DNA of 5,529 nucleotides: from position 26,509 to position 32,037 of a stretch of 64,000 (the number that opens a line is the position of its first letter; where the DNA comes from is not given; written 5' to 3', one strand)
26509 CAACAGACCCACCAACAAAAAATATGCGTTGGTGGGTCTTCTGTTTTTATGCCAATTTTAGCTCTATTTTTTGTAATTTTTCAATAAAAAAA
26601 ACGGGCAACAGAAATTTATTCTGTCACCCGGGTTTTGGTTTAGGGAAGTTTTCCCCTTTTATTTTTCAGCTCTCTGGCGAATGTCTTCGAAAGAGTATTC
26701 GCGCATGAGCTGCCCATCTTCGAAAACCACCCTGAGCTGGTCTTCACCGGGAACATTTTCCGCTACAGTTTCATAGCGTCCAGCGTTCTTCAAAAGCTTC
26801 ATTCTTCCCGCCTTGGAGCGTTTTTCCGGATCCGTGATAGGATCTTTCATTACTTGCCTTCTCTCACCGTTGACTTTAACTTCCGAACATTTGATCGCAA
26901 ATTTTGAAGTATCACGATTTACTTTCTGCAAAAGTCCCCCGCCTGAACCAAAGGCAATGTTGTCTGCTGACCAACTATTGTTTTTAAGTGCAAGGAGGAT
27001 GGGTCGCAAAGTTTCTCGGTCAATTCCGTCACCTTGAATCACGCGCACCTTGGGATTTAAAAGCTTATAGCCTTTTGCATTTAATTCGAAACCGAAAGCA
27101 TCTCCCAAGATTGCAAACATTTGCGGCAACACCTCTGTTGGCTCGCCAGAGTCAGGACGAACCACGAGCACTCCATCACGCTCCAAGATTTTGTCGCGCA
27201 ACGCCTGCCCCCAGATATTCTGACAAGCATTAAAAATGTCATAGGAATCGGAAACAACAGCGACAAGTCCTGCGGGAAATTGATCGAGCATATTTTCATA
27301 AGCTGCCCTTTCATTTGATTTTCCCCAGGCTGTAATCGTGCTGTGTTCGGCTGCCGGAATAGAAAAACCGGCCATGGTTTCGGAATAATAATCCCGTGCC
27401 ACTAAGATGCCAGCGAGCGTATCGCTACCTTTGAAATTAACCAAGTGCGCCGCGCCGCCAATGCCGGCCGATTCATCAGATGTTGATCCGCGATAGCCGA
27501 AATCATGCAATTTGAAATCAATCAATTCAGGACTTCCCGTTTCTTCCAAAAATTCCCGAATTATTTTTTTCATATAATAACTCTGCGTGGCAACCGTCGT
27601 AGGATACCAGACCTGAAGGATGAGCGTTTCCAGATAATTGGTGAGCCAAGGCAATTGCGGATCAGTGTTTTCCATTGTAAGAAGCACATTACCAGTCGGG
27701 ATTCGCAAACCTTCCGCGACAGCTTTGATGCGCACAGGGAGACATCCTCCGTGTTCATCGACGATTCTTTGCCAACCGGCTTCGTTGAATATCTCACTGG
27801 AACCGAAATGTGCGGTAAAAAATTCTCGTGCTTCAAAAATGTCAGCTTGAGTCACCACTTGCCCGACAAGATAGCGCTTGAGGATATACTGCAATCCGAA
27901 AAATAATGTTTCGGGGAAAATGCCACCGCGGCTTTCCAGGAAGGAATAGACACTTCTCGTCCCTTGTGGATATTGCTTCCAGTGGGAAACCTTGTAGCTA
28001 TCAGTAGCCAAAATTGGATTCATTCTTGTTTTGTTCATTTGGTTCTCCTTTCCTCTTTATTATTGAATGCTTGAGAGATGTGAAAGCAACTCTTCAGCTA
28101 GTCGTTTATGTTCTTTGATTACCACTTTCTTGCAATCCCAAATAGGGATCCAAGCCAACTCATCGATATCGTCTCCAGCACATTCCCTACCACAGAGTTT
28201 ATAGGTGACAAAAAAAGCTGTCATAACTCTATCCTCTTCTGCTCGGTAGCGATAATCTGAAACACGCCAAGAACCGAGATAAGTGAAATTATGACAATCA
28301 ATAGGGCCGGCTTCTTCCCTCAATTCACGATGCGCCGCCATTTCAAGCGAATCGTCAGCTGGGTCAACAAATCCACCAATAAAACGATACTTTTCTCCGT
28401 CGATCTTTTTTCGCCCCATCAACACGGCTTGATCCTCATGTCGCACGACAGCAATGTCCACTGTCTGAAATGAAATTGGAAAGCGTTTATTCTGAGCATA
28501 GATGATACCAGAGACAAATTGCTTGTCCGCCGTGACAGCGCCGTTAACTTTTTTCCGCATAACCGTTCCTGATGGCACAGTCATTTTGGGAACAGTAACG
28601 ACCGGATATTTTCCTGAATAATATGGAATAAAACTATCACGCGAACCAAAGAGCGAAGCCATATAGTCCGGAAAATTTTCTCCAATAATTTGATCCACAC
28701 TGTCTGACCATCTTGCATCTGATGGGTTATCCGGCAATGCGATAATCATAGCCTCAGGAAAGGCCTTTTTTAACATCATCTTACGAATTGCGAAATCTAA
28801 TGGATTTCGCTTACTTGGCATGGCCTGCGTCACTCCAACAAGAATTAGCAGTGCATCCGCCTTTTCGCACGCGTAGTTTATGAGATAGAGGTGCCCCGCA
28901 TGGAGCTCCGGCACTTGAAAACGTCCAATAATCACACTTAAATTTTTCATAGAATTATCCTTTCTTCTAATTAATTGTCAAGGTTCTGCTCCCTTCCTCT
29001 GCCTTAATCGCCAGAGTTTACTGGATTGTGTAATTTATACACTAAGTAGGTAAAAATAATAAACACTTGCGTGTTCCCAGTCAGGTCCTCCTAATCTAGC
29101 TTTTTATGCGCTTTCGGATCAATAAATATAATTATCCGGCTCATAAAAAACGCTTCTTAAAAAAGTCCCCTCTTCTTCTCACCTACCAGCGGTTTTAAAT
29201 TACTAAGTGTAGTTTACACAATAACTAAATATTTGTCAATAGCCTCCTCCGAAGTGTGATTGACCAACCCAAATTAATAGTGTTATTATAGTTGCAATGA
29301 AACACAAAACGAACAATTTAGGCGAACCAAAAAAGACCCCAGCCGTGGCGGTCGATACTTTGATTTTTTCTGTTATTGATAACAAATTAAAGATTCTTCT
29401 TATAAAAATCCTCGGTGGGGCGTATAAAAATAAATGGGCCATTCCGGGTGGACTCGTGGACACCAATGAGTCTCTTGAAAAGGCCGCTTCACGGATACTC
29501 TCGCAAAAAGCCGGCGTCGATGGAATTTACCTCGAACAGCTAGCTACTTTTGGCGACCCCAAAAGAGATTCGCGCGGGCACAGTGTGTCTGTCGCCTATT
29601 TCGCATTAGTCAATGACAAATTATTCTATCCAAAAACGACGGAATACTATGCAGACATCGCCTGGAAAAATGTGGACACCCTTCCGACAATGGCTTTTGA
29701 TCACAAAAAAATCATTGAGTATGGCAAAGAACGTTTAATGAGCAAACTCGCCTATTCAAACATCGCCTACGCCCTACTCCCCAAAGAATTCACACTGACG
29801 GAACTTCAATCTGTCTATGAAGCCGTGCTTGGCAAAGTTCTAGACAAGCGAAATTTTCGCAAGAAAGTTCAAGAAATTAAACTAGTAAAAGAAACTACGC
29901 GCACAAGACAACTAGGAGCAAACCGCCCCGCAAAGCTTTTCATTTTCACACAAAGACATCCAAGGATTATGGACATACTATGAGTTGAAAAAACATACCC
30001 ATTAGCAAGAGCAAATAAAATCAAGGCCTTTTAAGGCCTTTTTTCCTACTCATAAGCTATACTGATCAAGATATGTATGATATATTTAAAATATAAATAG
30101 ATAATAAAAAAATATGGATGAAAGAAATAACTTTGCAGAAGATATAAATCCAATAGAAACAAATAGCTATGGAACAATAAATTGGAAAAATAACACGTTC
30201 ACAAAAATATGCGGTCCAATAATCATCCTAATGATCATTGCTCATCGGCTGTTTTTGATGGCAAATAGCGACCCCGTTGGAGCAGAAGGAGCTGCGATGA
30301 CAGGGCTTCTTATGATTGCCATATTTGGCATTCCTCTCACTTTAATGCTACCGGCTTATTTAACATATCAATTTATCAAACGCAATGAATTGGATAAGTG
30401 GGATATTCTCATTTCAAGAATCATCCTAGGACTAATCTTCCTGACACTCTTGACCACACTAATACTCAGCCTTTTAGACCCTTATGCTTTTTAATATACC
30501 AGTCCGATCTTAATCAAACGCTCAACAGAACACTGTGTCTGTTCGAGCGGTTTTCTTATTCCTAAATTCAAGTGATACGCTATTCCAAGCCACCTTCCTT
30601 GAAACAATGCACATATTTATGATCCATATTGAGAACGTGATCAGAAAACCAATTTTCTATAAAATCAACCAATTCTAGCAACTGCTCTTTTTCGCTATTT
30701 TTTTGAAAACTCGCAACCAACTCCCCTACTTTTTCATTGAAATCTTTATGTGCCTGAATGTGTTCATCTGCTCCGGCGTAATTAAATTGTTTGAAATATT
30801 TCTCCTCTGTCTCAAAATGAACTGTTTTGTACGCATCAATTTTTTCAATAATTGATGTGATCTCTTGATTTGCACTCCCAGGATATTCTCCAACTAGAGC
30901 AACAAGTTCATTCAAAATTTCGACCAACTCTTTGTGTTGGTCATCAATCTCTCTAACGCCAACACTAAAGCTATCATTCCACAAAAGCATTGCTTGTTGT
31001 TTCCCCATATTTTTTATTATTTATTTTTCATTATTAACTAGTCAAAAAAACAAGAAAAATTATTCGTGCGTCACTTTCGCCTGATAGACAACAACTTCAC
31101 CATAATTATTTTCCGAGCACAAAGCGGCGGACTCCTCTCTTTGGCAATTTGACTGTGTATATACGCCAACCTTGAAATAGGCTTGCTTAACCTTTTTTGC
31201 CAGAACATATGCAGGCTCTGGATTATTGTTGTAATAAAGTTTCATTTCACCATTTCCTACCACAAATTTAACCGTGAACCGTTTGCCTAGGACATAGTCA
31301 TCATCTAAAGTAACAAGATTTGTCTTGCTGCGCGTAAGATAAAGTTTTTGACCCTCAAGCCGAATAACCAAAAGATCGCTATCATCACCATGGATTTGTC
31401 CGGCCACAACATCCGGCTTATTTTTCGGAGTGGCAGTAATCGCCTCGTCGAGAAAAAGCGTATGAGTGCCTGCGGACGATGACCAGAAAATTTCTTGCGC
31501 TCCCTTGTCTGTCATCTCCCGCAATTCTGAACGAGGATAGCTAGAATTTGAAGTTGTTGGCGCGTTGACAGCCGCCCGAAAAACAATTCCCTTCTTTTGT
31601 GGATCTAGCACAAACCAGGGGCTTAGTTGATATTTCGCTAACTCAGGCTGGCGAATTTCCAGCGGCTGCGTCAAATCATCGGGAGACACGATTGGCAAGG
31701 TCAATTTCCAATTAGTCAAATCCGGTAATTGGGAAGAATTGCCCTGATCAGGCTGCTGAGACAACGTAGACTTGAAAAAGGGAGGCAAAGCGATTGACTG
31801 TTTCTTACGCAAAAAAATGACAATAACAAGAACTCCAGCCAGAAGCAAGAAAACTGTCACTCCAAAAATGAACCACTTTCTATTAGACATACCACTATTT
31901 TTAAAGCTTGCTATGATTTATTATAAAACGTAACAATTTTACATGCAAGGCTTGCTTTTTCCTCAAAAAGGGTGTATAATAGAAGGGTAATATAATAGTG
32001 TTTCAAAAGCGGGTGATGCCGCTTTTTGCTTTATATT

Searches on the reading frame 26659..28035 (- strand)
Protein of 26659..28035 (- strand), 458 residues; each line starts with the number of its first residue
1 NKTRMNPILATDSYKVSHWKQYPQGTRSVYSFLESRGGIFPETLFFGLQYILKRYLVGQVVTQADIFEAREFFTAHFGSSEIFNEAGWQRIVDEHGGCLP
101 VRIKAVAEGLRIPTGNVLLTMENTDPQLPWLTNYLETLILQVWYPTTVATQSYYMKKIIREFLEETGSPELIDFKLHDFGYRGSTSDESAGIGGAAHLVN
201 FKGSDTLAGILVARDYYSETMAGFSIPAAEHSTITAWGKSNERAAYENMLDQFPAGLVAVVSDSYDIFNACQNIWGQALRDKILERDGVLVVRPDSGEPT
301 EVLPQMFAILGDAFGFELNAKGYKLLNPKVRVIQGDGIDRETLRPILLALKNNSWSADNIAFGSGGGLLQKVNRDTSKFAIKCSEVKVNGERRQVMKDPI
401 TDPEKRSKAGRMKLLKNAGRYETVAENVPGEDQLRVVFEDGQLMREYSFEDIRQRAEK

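Call 37: search_protein_families(library=pfam, proteins=[window:26659-28035:-], max_evalue=0.001)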
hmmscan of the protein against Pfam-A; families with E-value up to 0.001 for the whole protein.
window:26659-28035:- (458 aa): 2 families
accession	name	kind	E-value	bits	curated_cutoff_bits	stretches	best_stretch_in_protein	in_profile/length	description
PF04095.22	NAPRTase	-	1.2e-56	192.6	20.8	1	174-441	1-238/239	Nicotinate phosphoribosyltransferase (NAPRTase) family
PF18127.6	NAMPT_N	-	1.7e-40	137.7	25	1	8-103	3-98/98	Nicotinamide phosphoribosyltransferase, N-terminal domain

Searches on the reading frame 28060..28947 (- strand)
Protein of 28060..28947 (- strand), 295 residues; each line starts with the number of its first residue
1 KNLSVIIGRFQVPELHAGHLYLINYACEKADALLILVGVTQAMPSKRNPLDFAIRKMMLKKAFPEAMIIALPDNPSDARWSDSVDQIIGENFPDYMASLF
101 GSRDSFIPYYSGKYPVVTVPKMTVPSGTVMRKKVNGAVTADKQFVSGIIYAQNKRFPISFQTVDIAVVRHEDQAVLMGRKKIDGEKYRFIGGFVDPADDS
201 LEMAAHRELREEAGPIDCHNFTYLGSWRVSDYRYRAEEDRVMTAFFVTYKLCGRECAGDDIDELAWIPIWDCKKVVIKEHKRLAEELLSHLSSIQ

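Call 37: search_protein_families(library=pfam, proteins=[window:28060-28947:-], max_evalue=0.001)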
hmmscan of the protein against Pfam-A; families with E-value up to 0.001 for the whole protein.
window:28060-28947:- (295 aa): 3 families
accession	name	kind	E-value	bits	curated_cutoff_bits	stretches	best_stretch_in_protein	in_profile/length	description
PF00293.34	NUDIX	-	1.9e-16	60.7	21.1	1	163-277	6-124/134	NUDIX domain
PF22327.2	Nudt16-like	-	0.0001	22.8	27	1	173-247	23-92/161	U8 snoRNA-decapping enzyme-like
PF01467.32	CTP_transf_like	-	0.00046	20.8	21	1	6-65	2-60/133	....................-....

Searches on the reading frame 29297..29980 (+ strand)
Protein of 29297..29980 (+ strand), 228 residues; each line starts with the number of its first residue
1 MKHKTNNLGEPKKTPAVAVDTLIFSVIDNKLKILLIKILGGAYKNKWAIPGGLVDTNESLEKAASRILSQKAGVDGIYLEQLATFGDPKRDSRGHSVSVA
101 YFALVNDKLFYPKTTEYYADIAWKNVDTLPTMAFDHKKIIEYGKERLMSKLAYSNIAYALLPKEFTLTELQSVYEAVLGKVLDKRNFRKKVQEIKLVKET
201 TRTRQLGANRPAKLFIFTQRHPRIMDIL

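Call 37: search_protein_families(library=pfam, proteins=[window:29297-29980:+], max_evalue=0.001)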
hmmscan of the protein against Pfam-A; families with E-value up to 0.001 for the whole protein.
window:29297-29980:+ (228 aa): 3 families
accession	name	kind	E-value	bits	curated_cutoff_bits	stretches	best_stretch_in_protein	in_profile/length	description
PF21906.2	NrtR_WHD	-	7.2e-24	84.2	27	1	158-217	2-61/61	NrtR DNA-binding winged helix domain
PF19368.5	AraR_C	-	5.1e-12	46.3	23.8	1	153-218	1-67/82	AraR C-terminal winged HTH domain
PF00293.34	NUDIX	-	1.1e-11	45.3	21.1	1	21-141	6-132/134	NUDIX domain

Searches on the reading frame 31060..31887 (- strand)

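Call 37: search_protein_families(library=pfam, proteins=[window:31060-31887:-], max_evalue=0.001)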
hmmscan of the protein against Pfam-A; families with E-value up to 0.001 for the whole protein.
window:31060-31887:- (275 aa): 1 family
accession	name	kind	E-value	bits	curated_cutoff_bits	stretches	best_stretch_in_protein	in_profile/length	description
PF08787.18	Alginate_lyase2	-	2.3e-41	142.5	29.7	1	56-274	2-225/225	Alginate lyase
